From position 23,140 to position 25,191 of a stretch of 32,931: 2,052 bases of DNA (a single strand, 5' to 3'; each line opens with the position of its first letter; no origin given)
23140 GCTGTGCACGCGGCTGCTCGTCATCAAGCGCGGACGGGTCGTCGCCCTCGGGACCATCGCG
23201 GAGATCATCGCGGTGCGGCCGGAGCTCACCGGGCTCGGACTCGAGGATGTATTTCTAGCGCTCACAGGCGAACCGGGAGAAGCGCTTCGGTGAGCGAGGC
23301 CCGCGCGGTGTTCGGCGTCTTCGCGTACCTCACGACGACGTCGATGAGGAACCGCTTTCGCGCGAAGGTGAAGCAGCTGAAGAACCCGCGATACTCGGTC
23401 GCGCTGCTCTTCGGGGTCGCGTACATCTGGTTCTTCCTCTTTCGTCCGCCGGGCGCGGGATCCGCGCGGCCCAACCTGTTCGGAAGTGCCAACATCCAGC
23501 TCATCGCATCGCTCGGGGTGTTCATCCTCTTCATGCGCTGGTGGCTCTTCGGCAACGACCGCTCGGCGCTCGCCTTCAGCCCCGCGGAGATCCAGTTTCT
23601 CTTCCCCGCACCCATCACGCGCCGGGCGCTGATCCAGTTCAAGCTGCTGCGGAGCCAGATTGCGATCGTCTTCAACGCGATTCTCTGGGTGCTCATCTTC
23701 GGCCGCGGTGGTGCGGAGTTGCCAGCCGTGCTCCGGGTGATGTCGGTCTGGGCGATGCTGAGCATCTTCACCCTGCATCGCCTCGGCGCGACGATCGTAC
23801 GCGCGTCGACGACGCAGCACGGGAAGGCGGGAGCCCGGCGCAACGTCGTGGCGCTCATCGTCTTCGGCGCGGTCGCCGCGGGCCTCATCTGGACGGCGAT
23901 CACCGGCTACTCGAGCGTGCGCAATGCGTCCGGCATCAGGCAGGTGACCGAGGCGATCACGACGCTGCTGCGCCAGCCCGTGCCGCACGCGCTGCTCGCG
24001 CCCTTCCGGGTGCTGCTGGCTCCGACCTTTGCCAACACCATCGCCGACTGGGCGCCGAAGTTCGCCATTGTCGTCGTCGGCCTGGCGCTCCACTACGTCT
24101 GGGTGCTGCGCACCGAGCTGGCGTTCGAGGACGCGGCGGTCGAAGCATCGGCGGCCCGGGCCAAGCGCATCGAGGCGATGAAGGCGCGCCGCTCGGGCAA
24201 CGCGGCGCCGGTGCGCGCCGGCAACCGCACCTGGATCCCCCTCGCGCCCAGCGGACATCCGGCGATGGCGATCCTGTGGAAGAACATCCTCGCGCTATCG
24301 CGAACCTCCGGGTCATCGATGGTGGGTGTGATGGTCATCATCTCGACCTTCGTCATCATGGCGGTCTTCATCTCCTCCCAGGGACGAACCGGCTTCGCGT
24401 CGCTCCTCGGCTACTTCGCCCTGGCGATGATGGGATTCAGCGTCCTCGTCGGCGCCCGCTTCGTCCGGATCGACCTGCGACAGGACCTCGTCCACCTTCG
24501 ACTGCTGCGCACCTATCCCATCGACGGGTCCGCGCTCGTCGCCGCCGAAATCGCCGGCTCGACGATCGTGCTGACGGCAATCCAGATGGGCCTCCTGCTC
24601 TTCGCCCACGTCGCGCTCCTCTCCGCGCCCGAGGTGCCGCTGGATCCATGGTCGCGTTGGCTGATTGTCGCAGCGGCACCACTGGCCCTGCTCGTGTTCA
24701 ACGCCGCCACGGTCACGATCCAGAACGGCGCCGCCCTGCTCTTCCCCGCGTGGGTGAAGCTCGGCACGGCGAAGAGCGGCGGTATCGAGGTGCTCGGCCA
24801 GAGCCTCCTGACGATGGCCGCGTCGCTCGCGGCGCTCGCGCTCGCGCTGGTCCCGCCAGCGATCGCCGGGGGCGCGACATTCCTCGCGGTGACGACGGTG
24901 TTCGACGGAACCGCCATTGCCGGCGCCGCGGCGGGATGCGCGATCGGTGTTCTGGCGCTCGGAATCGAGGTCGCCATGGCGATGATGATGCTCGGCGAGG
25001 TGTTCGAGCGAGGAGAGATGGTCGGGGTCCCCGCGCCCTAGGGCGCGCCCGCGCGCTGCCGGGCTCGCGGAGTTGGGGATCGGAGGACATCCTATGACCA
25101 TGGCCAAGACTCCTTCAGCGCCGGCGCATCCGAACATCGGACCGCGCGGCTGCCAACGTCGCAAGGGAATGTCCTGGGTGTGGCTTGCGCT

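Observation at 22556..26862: Tightly overlapped four-gene module: ABC ATPase, putative ABC exporter, small membrane protein, LytS-type kinase without a regulator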

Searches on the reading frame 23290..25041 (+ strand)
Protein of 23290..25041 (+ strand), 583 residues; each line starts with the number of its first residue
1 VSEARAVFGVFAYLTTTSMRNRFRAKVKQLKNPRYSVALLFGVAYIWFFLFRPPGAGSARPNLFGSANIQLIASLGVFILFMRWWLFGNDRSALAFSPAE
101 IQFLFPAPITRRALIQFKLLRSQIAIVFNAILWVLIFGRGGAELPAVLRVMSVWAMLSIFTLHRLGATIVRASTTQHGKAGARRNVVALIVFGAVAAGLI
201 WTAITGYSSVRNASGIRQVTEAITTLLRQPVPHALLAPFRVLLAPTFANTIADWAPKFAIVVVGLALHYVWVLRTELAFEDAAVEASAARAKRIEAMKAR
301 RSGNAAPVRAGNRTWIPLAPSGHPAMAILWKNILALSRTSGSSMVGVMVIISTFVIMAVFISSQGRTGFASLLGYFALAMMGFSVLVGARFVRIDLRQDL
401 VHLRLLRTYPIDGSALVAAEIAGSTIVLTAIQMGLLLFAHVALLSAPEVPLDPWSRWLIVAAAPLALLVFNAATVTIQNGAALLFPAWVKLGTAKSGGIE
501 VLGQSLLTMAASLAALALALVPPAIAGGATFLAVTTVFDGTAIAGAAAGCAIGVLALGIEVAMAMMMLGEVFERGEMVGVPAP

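Call 8: search_protein_families(library=pfam, proteins=[window:23290-25041:+], max_evalue=0.01)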
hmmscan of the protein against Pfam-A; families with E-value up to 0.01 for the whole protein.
window:23290-25041:+ (583 aa): 1 family
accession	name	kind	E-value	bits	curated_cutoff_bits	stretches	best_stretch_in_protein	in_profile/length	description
PF16962.11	ABC_export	-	2e-14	53.4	29.7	1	11-544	4-504/531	Putative ABC exporter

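Call 15: find_homologous_proteins(query=window:23290-25041:+, max_evalue=0.00001)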
Query window:23290-25041:+ (583 aa): 389 proteins with E <= 0.00001 among 8000 candidates; the best 120 are listed.
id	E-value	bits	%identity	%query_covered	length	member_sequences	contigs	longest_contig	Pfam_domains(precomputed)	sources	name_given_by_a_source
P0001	0.0e+0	1226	100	100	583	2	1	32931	PF16962.12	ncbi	-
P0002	1.3e-297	1006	81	100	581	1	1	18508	PF16962.12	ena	-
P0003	5.6e-297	1004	79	100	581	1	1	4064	PF16962.12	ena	-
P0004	7.0e-297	1004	81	99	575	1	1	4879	PF16962.12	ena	-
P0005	6.0e-280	948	75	100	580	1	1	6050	PF16962.12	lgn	-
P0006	3.9e-272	922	73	99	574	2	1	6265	PF16962.12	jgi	jgi:ABC-2 type transport system permease protein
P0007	4.5e-269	912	72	100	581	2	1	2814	PF16962.12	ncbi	-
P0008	2.9e-268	909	73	99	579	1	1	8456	PF16962.12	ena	-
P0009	3.2e-268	909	73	100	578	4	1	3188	PF16962.12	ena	-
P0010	3.6e-268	909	71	100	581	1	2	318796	PF16962.12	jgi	jgi:hypothetical protein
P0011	4.0e-264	896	71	100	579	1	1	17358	PF16962.12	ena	-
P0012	9.3e-261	884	71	99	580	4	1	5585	PF16962.12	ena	-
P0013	3.8e-256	869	70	100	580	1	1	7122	PF16962.12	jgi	jgi:hypothetical protein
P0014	2.6e-255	866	69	100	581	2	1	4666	-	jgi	jgi:ABC-2 type transport system permease protein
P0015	3.4e-231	787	64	99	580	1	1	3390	PF16962.12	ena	-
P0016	3.4e-227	774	63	99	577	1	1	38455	PF16962.12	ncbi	-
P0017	5.4e-227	773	64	99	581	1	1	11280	PF16962.12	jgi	jgi:hypothetical protein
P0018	9.1e-227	772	64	99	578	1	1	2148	PF16962.12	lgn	-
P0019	4.5e-225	767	63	99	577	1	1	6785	PF16962.12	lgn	-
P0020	4.7e-225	767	62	99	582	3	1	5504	PF16962.12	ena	-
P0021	3.6e-224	764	63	99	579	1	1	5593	PF16962.12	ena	-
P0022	8.3e-224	763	61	99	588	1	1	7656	PF16962.12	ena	-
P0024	2.5e-223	761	63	99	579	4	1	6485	PF16962.12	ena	-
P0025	3.7e-223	760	62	99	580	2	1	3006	PF16962.12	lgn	-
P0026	1.6e-222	758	61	99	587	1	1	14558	PF16962.12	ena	-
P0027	4.5e-221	753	62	99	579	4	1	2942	PF16962.12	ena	-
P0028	2.9e-219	748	62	99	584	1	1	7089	PF16962.12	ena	-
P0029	8.0e-219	746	62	99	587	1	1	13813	PF16962.12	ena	-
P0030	1.2e-215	736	60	99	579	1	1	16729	PF16962.12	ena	-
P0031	7.0e-215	733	60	99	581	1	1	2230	PF16962.12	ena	-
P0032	1.2e-201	689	57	99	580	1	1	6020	PF16962.12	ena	-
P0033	1.9e-186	639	54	99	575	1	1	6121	PF16962.12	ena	-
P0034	1.5e-184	633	54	99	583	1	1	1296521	PF16962.12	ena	-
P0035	4.1e-184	631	54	99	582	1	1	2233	PF16962.12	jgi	jgi:hypothetical protein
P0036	5.7e-182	624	54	99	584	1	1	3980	PF16962.12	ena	-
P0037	1.6e-181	623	54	98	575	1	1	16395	PF16962.12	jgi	jgi:hypothetical protein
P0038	1.4e-180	620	54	98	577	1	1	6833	PF16962.12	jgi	jgi:hypothetical protein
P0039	5.9e-173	595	54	96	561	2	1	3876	PF16962.12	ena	-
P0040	9.4e-161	554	69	63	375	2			PF16962.12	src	-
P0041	2.0e-141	491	47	89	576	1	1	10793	PF16962.12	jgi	jgi:ABC-2 type transport system permease protein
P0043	5.1e-134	466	46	97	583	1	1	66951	PF16962.12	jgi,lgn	jgi:hypothetical protein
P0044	1.8e-132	461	42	98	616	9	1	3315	PF16962.12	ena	-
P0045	7.1e-128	446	46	87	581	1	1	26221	PF16962.12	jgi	-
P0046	5.9e-124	433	45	87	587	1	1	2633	PF16962.12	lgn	-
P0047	5.0e-122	427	43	97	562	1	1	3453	PF16962.12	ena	-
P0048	5.7e-122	426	43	97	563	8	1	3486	PF16962.12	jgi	jgi:ABC-2 type transport system permease protein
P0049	2.2e-121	424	43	99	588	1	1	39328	PF16962.12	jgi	jgi:hypothetical protein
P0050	1.1e-120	422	41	99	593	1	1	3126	PF16962.12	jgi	jgi:hypothetical protein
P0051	2.5e-119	418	43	98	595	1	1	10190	PF16962.12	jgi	jgi:ABC-2 type transport system permease protein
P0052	5.6e-119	417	43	98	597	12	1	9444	PF16962.12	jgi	-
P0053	1.2e-116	409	43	90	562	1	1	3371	PF16962.12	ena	-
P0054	1.5e-116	408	44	89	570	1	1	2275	PF16962.12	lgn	-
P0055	2.3e-116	408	42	88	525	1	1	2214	PF16962.12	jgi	jgi:hypothetical protein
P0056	2.1e-115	405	41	98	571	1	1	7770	PF16962.12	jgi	jgi:ABC-2 type transport system permease protein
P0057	6.4e-115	403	43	97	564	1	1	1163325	PF16962.12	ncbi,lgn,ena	-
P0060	3.7e-114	401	41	97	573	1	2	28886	PF16962.12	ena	-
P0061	6.8e-114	400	43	97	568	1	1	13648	PF16962.12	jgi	jgi:hypothetical protein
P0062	8.3e-114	399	41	98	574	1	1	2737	PF16962.12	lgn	-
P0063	2.2e-112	395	41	97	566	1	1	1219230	PF16962.12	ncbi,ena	-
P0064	4.2e-112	394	39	97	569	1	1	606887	PF16962.12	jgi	jgi:ABC-2 type transport system permease protein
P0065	7.7e-112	393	40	97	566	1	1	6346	PF16962.12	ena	-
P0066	1.1e-111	392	41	98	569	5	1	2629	PF16962.12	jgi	jgi:ABC-2 type transport system permease protein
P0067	2.3e-111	391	40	97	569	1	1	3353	PF16962.12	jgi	-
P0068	2.9e-111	391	41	97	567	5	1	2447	PF16962.12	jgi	jgi:ABC-2 type transport system permease protein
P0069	3.1e-111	391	41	97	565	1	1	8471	PF16962.12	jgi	jgi:hypothetical protein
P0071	2.6e-110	388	42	99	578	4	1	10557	PF16962.12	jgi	jgi:hypothetical protein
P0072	2.6e-110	388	42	99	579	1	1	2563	PF16962.12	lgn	-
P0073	6.9e-110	387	43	85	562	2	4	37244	PF16962.12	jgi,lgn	jgi:hypothetical protein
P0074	1.2e-109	386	40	98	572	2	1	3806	PF16962.12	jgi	jgi:ABC-2 type transport system permease protein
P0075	1.8e-109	385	41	99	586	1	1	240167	PF16962.12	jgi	jgi:ABC-2 type transport system permease protein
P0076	2.3e-109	385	41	98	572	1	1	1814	PF16962.12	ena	-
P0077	4.1e-109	384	40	98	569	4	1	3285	PF16962.12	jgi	jgi:ABC-2 type transport system permease protein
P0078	5.8e-109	383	41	97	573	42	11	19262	PF16962.12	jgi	jgi:ABC-2 type transport system permease protein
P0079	1.9e-108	382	40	98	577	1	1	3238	PF16962.12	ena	-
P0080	3.7e-108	381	43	86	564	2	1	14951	PF16962.12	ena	-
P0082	5.0e-108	380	40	99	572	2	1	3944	PF16962.12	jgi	jgi:ABC-2 type transport system permease protein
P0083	5.2e-108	380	41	97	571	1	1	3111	PF16962.12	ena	-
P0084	5.4e-108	380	41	85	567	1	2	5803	PF16962.12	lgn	-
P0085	6.9e-108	380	40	98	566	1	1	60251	PF16962.12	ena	-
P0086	2.3e-107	378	40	99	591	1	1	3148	PF16962.12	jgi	jgi:ABC-2 type transport system permease protein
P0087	2.6e-107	378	39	98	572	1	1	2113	PF16962.12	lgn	-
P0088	3.1e-107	378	40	98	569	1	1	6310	PF16962.12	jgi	jgi:ABC-2 type transport system permease protein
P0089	4.7e-107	377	39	97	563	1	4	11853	PF16962.12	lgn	-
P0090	5.9e-107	377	38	98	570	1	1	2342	PF16962.12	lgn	-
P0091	8.8e-107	376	40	98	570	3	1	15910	PF16962.12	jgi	jgi:hypothetical protein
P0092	9.6e-107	376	39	97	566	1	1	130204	PF16962.12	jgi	jgi:ABC-2 type transport system permease protein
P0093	1.4e-106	376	42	88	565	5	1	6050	PF16962.12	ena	-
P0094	1.4e-106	376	39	97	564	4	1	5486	PF16962.12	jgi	jgi:hypothetical protein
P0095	2.3e-106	375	40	97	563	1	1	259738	PF16962.12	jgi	jgi:ABC-2 type transport system permease protein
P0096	4.1e-106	374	40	97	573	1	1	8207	PF16962.12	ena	-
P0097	4.2e-106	374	40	89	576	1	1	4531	PF16962.12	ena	-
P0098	5.0e-106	374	40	98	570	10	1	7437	PF16962.12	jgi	jgi:hypothetical protein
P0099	6.0e-106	374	40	87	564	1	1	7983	PF16962.12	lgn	-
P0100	1.4e-105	372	40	98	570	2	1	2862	PF16962.12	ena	-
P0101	2.9e-105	371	40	98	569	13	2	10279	PF16962.12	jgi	jgi:putative ABC exporter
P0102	3.1e-105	371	39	98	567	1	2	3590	PF16962.12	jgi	jgi:hypothetical protein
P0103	5.0e-105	370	40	86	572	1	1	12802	PF16962.12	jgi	jgi:hypothetical protein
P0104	5.5e-105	370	39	97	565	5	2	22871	PF16962.12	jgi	jgi:ABC-2 type transport system permease protein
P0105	6.1e-105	370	42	87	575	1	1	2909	PF16962.12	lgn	-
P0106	8.8e-105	370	39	97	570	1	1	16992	PF16962.12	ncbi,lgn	-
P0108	1.2e-104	369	38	98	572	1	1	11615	PF16962.12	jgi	jgi:ABC-2 type transport system permease protein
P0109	1.3e-104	369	41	85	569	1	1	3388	PF16962.12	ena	-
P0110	1.4e-104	369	39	98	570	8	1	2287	PF16962.12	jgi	jgi:hypothetical protein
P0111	1.5e-104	369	39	98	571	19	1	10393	PF16962.12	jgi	jgi:putative ABC exporter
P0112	1.5e-104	369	39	98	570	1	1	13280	PF16962.12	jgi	jgi:putative ABC exporter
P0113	1.8e-104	369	40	97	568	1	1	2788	PF16962.12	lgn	-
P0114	1.8e-104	369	40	98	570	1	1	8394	PF16962.12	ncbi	-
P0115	1.9e-104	369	39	97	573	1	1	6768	PF16962.12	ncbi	-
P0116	4.0e-104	367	42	99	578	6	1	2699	PF16962.12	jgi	-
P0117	5.1e-104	367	39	98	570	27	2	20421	PF16962.12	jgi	jgi:hypothetical protein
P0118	6.6e-104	367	38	98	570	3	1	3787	PF16962.12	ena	-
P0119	9.0e-104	366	40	98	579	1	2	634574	PF16962.12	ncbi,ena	-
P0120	1.6e-103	366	40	88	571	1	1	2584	PF16962.12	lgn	-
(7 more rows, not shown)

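Call 16: find_encoding_contigs(protein=P0010, flank=10000, max_places=2)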
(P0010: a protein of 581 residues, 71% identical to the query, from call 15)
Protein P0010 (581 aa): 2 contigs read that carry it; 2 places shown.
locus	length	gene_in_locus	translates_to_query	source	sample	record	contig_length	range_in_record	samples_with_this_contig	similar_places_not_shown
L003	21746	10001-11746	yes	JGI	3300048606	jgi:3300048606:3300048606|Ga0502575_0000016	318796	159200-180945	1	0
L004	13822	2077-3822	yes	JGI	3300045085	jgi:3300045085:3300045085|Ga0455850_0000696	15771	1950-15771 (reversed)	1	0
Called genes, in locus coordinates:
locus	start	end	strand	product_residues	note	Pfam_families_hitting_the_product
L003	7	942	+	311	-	-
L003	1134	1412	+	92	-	-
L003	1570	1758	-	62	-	PF01165:Ribosomal_S21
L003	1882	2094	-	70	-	PF00313:CSD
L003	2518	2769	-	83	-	-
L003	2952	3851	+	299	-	PF03446:NAD_binding_2, PF03807:F420_oxidored (faint), PF00393:6PGD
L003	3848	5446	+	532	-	PF00479:G6PD_N, PF02781:G6PD_C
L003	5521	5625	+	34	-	-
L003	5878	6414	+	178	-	PF05974:DUF892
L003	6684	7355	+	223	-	PF00691:OmpA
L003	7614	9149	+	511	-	PF01266:DAO, PF07992:Pyr_redox_2 (faint), PF13450:NAD_binding_8 (weak), PF00355:Rieske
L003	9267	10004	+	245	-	PF00005:ABC_tran, PF13304:AAA_21 (weak)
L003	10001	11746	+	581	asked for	PF16962:ABC_export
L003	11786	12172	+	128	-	-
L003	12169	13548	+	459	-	PF06580:His_kinase, PF02518:HATPase_c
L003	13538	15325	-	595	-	PF01145:Band_7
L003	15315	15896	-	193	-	-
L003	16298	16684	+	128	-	PF14534:DUF4440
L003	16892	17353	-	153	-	PF00903:Glyoxalase, PF22677:Ble-like_N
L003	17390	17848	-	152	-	PF13564:DoxX_2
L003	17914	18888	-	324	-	PF04542:Sigma70_r2, PF08281:Sigma70_r4_2, PF12680:SnoaL_2 (weak)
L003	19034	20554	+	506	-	-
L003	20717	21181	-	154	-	PF00293:NUDIX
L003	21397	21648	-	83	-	-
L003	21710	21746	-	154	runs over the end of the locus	-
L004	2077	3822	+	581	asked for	PF16962:ABC_export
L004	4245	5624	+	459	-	PF06580:His_kinase, PF02518:HATPase_c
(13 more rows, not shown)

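Call 17: find_encoding_contigs(protein=P0034, flank=10000, max_places=2)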
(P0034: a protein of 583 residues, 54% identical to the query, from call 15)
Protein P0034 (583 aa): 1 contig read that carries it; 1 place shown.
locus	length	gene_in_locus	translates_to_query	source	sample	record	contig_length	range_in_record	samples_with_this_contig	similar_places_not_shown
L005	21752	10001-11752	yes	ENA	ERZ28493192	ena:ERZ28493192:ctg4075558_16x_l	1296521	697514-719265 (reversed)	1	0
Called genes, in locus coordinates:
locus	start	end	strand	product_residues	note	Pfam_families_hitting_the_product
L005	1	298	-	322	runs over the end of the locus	PF01022:HTH_5, PF12802:MarR_2, PF12840:HTH_20, PF01209:Ubie_methyltran, PF13489:Methyltransf_23, PF13847:Methyltransf_31, PF08241:Methyltransf_11, PF08242:Methyltransf_12, +2 more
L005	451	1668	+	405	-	PF25046:DUF7790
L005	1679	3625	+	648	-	PF05960:DUF885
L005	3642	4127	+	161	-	PF14539:DUF4442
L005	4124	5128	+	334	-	PF03060:NMO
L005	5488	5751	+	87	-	-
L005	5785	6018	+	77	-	-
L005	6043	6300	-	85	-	-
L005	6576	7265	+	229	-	PF00691:OmpA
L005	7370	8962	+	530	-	PF00890:FAD_binding_2 (weak), PF01266:DAO, PF01593:Amino_oxidase (faint), PF07992:Pyr_redox_2 (faint), PF12831:FAD_oxidored (weak), PF13450:NAD_binding_8, PF00355:Rieske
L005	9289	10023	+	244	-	PF00005:ABC_tran, PF13304:AAA_21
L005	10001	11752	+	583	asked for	PF16962:ABC_export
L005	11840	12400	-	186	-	-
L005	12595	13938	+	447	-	PF06580:His_kinase, PF02518:HATPase_c (weak)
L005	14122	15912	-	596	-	PF01145:Band_7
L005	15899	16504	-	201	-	-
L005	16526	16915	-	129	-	-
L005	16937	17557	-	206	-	-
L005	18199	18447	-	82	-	-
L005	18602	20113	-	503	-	PF05235:CHAD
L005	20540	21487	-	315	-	PF00561:Abhydrolase_1, PF12146:Hydrolase_4, PF12697:Abhydrolase_6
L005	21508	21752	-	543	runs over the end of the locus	PF13424:TPR_12 (faint), PF07719:TPR_2 (faint), PF13431:TPR_17 (faint), PF13432:TPR_16 (weak)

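Call 18: find_encoding_contigs(protein=P0057, flank=10000, max_places=2)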
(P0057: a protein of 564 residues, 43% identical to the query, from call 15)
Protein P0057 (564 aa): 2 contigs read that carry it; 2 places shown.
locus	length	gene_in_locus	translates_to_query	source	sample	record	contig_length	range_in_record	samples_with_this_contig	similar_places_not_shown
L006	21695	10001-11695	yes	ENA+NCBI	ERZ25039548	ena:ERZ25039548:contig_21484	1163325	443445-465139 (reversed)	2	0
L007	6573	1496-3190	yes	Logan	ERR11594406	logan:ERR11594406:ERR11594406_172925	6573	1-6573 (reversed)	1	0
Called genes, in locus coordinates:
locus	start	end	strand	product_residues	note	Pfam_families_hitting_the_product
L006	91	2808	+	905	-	PF26550:Tricorn_2nd (weak), PF00930:DPPIV_N (faint), PF23381:Beta-prop_IFT122_1st (faint), PF25174:Beta-prop_THOC3 (faint), PF26549:Tricorn_N, PF00326:Peptidase_S9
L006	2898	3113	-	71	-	-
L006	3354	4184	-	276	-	-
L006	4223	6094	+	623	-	PF01433:Peptidase_M1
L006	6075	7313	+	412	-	-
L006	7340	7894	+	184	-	PF00037:Fer4 (faint), PF12797:Fer4_2 (faint), PF12837:Fer4_6 (faint), PF12838:Fer4_7, PF13187:Fer4_9 (weak), PF13237:Fer4_10 (faint), PF13484:Fer4_16 (faint), PF14697:Fer4_21 (weak)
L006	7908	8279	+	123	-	PF01050:MannoseP_isomer, PF07883:Cupin_2 (weak)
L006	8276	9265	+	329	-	PF00483:NTP_transferase, PF12804:NTP_transf_3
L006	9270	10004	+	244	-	PF00005:ABC_tran, PF13304:AAA_21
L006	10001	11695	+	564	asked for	PF16962:ABC_export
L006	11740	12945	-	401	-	PF04389:Peptidase_M28, PF01546:Peptidase_M20, PF07687:M20_dimer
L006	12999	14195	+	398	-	PF07690:MFS_1, PF13347:MFS_2 (weak), PF07690:MFS_1, PF00083:Sugar_tr (weak)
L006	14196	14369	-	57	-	PF04328:Sel_put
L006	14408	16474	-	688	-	PF02554:CstA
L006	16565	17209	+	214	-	-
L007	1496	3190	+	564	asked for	PF16962:ABC_export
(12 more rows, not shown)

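Call 23: find_encoding_contigs(protein=P0041, flank=10000, max_places=2)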
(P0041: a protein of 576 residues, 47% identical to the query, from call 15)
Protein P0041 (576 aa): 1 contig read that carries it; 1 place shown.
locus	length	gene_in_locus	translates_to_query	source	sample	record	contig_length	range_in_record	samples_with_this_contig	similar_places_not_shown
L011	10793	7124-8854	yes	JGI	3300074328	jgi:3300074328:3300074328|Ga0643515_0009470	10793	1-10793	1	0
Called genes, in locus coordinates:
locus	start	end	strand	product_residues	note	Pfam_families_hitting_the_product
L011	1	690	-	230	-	?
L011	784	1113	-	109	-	PF14019:DUF4235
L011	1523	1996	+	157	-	-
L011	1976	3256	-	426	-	PF08309:LVIVD (faint)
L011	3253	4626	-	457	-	-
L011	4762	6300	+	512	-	PF01266:DAO, PF07992:Pyr_redox_2 (faint), PF01593:Amino_oxidase (faint), PF00355:Rieske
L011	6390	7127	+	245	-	PF00005:ABC_tran, PF13304:AAA_21 (weak)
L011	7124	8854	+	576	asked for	PF16962:ABC_export (weak)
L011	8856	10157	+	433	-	PF06580:His_kinase, PF02518:HATPase_c (weak)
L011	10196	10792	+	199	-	?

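Call 24: find_encoding_contigs(protein=P0043, flank=10000, max_places=2)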
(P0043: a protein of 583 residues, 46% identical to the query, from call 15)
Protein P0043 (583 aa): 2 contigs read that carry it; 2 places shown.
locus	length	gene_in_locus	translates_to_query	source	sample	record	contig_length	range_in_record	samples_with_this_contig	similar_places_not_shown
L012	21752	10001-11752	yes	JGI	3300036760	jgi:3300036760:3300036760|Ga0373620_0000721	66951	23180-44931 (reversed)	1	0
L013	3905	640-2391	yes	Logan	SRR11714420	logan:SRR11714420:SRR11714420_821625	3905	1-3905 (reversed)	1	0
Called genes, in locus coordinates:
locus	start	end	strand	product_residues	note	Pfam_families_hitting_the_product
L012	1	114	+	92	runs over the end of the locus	-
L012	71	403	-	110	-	-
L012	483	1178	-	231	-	PF19368:WHD_AraR, PF21906:WHD_NrtR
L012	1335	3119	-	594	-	PF00933:Glyco_hydro_3, PF01915:Glyco_hydro_3_C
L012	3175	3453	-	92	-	PF04362:Iron_traffic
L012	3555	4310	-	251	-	-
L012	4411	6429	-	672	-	PF01433:Peptidase_M1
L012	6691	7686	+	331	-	PF00248:Aldo_ket_red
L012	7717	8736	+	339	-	PF00753:Lactamase_B, PF23023:Anti-Pycsar_Apyc1 (weak), PF12706:Lactamase_B_2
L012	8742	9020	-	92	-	PF11213:DUF3006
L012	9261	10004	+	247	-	PF00005:ABC_tran, PF13304:AAA_21 (weak)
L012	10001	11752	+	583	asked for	PF16962:ABC_export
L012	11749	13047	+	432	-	PF06580:His_kinase, PF02518:HATPase_c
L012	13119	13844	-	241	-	PF07883:Cupin_2 (faint)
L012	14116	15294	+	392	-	PF00155:Aminotran_1_2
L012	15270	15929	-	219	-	PF00730:HhH-GPD (weak)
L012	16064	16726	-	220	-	PF01370:Epimerase, PF05368:NmrA, PF13460:NAD_binding_10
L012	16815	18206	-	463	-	PF00202:Aminotran_3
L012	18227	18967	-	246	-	PF06966:DUF1295 (weak), PF04140:ICMT (weak), PF04191:PEMT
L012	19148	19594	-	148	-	PF00127:Copper-bind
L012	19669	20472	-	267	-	PF12679:ABC2_membrane_2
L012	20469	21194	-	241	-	PF00005:ABC_tran, PF13304:AAA_21 (weak)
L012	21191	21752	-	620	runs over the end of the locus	PF13229:Beta_helix (weak), PF05048:NosD, PF13229:Beta_helix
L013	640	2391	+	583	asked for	PF16962:ABC_export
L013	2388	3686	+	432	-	PF06580:His_kinase, PF02518:HATPase_c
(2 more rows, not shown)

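Call 30: search_protein_families(library=ncbifam, proteins=[window:23290-25041:+, L011:10196-10792:+], max_evalue=0.01)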
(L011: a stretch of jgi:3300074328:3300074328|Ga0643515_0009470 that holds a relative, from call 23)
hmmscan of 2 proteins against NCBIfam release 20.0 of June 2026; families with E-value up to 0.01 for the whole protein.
window:23290-25041:+ (583 aa): 0 families

L011:10196-10792:+ (199 aa): 0 families

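Call 31: search_solved_structures(query=window:23290-25041:+, max_evalue=1)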
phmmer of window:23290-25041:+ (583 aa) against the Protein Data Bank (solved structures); distinct sequences matched with E-value up to 1: 0.
